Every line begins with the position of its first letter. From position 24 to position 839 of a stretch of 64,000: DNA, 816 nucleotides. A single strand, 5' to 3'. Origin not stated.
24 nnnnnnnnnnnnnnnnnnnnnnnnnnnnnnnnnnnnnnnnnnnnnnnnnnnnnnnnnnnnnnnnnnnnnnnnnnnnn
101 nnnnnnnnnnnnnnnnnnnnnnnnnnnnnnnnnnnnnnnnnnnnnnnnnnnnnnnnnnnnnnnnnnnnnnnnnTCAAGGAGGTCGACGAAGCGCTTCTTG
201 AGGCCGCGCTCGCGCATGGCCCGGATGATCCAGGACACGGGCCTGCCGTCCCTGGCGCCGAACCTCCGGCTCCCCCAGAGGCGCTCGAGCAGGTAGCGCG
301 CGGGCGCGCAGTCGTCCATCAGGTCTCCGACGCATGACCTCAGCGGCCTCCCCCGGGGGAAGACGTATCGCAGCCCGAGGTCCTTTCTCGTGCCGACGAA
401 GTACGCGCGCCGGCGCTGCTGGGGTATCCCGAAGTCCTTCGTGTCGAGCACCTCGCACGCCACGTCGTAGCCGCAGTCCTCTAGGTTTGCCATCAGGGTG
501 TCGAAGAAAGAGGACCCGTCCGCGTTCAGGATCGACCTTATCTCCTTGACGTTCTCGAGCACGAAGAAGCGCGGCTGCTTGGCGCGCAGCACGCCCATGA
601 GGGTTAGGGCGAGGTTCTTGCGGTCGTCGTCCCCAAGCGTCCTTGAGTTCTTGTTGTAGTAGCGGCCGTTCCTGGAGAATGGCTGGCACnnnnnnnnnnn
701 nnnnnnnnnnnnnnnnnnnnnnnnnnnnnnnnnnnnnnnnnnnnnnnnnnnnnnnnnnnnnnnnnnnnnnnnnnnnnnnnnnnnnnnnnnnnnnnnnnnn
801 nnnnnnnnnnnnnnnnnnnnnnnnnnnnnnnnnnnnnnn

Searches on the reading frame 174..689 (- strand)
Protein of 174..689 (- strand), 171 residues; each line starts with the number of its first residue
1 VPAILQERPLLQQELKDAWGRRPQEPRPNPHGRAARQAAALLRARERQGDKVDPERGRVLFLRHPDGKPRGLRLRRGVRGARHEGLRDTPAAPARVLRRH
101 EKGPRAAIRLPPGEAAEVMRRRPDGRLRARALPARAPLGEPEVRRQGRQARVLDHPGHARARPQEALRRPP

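Call 104: search_protein_families(library=pfam, proteins=[window:174-689:-], max_evalue=0.01)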
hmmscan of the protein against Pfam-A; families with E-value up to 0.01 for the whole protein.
window:174-689:- (171 aa): 0 families
